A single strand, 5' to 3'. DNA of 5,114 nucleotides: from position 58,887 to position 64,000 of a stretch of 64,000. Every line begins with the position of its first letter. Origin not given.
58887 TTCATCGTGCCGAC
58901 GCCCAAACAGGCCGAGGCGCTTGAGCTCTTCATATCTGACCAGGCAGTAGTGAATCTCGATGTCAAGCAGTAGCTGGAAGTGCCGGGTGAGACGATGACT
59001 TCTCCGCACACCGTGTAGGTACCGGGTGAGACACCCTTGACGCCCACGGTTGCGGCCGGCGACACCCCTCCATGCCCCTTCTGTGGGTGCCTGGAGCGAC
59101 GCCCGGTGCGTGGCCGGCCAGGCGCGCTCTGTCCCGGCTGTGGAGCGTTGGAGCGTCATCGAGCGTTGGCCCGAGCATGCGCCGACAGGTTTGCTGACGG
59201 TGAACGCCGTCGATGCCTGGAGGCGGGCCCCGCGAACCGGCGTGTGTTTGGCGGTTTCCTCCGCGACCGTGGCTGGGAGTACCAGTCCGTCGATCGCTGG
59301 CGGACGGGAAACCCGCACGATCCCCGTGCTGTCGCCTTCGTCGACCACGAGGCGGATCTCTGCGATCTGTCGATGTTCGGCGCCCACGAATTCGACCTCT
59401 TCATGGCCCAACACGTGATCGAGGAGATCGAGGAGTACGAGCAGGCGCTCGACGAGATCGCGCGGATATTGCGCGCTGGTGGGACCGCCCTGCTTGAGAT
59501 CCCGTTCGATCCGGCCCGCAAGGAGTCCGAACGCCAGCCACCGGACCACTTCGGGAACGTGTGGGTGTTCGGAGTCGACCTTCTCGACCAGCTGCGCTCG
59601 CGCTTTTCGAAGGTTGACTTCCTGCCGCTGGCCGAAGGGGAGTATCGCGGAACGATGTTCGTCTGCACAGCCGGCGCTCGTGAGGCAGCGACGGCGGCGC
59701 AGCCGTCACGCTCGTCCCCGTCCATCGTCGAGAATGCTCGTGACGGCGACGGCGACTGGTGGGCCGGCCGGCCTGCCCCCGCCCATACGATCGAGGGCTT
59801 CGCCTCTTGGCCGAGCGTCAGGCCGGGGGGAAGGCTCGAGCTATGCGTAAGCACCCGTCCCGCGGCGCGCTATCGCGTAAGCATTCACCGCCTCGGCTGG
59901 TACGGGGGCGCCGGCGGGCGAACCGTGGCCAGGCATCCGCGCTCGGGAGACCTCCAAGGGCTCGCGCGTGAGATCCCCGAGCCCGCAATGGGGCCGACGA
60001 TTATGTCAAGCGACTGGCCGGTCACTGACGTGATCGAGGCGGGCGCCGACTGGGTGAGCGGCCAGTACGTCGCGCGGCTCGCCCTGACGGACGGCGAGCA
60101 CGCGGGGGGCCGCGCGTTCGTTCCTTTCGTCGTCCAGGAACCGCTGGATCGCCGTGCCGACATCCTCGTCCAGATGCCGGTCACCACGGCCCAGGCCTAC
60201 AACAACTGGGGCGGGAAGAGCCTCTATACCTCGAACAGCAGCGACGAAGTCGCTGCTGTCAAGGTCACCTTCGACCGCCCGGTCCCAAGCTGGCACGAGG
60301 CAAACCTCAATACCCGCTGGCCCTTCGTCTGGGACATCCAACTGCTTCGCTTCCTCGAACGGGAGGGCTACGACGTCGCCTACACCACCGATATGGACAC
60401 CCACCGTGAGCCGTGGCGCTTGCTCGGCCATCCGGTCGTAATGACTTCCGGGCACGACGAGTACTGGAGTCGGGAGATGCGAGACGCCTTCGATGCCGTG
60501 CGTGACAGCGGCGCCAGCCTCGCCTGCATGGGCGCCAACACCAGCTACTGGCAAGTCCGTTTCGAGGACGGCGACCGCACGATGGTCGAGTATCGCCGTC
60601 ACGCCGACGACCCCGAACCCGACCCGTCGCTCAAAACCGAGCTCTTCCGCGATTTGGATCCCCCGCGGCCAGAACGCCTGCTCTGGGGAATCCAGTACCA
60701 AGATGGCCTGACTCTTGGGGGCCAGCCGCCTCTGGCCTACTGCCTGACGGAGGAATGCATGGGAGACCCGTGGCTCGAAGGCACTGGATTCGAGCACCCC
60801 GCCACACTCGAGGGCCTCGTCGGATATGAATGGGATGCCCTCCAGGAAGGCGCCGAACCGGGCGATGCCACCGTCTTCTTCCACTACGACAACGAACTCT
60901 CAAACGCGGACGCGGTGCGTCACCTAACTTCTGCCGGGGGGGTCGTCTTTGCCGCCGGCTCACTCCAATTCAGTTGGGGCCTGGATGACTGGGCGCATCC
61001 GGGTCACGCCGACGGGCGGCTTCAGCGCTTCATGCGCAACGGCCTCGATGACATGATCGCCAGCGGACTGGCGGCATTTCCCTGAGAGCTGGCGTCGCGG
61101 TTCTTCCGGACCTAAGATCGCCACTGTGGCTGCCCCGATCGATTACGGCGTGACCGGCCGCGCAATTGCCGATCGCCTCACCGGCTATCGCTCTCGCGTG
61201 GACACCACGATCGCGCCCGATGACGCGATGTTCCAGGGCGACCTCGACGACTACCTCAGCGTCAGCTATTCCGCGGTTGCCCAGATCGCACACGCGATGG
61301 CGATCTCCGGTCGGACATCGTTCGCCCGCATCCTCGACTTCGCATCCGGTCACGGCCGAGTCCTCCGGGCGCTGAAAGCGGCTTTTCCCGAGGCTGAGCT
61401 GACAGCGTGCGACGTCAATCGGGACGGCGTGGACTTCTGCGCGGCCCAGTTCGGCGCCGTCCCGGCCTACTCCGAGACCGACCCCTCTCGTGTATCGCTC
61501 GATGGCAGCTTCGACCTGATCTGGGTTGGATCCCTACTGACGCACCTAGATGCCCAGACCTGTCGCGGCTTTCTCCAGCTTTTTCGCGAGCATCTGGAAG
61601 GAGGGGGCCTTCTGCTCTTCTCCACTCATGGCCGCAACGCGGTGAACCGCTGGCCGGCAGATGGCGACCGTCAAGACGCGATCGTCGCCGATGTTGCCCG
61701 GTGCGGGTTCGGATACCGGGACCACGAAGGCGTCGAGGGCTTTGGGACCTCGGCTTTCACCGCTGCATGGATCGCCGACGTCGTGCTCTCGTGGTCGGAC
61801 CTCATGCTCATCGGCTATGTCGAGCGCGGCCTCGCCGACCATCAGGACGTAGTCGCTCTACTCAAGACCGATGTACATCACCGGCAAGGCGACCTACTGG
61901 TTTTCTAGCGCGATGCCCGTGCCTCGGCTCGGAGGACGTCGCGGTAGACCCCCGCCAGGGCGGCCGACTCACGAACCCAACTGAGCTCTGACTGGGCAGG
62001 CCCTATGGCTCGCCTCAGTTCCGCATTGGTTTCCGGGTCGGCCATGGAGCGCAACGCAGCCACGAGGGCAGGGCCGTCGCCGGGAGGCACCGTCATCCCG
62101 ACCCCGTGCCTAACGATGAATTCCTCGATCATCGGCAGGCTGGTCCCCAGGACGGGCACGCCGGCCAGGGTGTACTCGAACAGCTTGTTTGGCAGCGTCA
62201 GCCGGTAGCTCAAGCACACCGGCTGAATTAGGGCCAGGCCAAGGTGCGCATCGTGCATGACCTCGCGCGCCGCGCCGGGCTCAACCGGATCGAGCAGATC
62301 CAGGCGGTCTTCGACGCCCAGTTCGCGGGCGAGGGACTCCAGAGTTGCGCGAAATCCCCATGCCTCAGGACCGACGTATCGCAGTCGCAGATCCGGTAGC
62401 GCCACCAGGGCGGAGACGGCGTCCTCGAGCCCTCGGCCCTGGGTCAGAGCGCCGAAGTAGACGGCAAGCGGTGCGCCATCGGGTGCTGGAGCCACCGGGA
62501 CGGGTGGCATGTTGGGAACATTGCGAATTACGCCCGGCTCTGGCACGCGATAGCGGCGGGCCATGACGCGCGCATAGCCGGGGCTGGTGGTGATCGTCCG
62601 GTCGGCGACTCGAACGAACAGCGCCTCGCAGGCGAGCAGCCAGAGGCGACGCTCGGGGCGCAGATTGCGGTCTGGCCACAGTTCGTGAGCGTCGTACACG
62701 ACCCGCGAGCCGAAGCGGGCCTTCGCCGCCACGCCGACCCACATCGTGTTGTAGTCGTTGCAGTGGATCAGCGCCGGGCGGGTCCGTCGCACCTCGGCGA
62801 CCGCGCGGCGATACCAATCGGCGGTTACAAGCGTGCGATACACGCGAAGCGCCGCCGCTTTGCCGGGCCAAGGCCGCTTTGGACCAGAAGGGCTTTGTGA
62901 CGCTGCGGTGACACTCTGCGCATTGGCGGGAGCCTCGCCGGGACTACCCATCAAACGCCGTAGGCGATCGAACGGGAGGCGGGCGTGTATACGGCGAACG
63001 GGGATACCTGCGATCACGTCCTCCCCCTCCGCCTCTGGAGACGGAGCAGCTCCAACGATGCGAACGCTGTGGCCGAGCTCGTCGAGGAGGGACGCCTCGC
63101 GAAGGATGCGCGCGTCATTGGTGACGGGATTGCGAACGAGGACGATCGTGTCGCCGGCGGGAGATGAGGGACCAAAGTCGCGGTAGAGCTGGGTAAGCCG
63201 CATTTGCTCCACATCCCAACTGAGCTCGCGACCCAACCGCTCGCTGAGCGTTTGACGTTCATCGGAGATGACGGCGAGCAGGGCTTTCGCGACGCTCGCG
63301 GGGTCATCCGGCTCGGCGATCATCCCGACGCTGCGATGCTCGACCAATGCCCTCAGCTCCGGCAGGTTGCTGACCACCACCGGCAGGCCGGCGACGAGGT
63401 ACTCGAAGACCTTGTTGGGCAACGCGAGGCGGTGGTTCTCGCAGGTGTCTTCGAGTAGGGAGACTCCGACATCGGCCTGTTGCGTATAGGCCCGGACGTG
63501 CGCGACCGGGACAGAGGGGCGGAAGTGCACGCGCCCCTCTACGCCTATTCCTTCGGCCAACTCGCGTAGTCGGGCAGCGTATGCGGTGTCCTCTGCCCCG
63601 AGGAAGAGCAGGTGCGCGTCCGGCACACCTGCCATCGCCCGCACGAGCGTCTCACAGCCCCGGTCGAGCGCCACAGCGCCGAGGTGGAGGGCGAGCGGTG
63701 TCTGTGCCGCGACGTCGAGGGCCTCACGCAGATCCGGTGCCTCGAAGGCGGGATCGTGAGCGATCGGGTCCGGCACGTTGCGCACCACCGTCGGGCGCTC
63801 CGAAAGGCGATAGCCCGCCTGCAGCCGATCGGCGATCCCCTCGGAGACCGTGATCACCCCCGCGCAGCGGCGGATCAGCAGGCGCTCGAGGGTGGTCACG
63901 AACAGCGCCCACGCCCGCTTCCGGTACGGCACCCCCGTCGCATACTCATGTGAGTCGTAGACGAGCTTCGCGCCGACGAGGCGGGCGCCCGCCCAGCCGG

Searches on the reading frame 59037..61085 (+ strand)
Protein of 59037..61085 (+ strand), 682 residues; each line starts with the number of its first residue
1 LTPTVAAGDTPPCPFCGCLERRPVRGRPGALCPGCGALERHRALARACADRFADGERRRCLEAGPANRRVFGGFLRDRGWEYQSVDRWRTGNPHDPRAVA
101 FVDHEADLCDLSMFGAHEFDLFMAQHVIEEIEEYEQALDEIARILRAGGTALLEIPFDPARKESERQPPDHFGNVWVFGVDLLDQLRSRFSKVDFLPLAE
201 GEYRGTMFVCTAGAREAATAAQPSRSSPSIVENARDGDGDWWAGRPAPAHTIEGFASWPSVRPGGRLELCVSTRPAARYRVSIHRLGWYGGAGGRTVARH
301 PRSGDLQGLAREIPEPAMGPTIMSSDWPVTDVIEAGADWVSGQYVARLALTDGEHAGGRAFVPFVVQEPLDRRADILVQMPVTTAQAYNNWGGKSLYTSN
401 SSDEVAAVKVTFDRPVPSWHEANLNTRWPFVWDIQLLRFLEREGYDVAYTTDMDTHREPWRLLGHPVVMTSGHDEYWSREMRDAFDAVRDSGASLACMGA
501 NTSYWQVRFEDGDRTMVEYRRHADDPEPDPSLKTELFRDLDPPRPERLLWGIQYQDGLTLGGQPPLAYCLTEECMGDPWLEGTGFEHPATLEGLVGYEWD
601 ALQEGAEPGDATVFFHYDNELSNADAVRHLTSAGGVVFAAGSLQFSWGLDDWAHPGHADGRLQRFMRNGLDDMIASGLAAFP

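Call 45: search_protein_families(library=pfam, proteins=[window:59037-61085:+], max_evalue=0.0001)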
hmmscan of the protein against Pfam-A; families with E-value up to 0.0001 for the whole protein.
window:59037-61085:+ (682 aa): 3 families
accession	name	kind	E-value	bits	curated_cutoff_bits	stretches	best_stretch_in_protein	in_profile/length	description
PF20254.3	DMFA2_C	-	6.7e-90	302.6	27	1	280-650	1-369/374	N,N-dimethylformamidase beta subunit-like, C-terminal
PF13489.12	Methyltransf_23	-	6.9e-08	32.8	27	1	40-159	5-122/164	Methyltransferase domain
PF08241.18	Methyltransf_11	-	1.9e-07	32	21.2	1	104-152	47-94/95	Methyltransferase domain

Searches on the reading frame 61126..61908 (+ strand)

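Call 45: search_protein_families(library=pfam, proteins=[window:61126-61908:+], max_evalue=0.0001)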
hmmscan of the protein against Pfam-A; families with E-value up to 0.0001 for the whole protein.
window:61126-61908:+ (260 aa): 4 families
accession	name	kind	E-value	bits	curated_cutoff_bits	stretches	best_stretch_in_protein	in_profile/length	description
PF08242.18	Methyltransf_12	-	6.2e-10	40.1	30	1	70-163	1-98/98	Methyltransferase domain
PF13649.12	Methyltransf_25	-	8.1e-10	39.7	27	1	69-161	1-97/97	Methyltransferase domain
PF08241.18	Methyltransf_11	-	4.3e-07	30.9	21.2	1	70-165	1-95/95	Methyltransferase domain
PF13489.12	Methyltransf_23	-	6.8e-07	29.6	27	1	64-172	21-123/164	Methyltransferase domain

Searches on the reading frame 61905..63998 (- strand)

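Call 45: search_protein_families(library=pfam, proteins=[window:61905-63998:-], max_evalue=0.0001)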
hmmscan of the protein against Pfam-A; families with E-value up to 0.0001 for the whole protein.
window:61905-63998:- (697 aa): 5 families
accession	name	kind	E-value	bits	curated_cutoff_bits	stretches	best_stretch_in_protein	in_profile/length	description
PF13692.12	Glyco_trans_1_4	-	1.4e-29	103.6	27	2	102-246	3-142/142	Glycosyl transferases group 1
PF00534.26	Glycos_transf_1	-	6e-25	88.2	26.4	2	90-255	5-165/172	Glycosyl transferases group 1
PF13439.12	Glyco_transf_4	-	9.2e-21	75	28.5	2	388-491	53-162/170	Glycosyltransferase Family 4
PF13579.12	Glyco_trans_4_4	-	4.6e-19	69.7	29.7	2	297-487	6-149/158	Glycosyl transferase 4-like domain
PF13524.12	Glyco_trans_1_2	-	4.9e-09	36.7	25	0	118-252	5-122/144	Glycosyl transferase-like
